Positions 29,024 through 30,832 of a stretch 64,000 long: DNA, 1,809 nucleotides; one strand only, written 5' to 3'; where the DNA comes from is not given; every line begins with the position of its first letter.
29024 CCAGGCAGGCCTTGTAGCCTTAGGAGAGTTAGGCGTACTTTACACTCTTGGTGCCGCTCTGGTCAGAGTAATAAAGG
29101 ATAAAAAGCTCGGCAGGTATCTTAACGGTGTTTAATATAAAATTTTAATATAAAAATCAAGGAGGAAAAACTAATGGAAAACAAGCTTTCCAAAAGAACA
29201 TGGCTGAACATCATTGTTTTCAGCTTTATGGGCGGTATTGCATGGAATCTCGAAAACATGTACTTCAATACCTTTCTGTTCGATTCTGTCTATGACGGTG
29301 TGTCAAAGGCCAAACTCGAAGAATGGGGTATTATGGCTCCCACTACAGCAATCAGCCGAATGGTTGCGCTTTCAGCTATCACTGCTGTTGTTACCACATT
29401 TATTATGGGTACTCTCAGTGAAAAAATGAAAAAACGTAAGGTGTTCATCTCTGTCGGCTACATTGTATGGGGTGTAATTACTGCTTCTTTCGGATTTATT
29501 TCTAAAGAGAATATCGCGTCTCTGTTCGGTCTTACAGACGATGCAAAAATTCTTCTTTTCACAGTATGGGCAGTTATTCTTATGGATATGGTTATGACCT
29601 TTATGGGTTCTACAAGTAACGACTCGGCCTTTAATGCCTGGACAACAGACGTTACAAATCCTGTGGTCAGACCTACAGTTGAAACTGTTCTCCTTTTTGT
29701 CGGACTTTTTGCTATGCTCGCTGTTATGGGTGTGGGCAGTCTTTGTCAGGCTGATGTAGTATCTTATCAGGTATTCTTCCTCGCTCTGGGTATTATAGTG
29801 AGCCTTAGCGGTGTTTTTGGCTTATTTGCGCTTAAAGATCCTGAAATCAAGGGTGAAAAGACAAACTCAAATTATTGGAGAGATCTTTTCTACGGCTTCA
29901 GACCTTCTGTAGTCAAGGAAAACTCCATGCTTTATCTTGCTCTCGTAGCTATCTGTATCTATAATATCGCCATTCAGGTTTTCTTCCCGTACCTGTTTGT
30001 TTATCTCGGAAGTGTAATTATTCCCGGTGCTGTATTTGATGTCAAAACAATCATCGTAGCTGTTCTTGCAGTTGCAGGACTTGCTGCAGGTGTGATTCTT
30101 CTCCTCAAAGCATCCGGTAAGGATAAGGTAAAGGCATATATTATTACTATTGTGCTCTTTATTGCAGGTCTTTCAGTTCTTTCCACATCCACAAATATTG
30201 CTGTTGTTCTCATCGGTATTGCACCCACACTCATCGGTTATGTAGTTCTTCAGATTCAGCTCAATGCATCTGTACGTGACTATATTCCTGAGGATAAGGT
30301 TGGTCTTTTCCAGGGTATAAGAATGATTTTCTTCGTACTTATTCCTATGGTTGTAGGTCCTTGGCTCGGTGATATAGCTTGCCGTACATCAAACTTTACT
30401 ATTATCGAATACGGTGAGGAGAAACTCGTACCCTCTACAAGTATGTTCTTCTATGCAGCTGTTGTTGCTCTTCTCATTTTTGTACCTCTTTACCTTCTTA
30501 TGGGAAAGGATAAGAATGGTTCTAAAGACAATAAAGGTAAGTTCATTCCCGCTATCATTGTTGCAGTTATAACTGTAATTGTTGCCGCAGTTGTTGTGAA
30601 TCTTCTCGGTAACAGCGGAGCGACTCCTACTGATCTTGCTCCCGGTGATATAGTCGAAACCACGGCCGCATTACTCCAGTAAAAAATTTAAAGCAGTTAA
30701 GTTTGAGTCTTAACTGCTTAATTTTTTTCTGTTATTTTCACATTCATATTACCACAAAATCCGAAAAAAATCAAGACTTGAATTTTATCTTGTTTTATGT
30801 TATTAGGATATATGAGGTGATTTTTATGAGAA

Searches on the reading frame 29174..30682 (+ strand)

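Call 95: search_protein_families(library=pfam, proteins=[window:29174-30682:+], max_evalue=0.00001)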
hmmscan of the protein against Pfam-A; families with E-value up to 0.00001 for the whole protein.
window:29174-30682:+ (502 aa): 1 family
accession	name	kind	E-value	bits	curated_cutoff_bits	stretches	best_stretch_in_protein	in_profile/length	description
PF07690.21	MFS_1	-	4.8e-18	65.6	33.4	1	57-396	31-347/347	Major Facilitator Superfamily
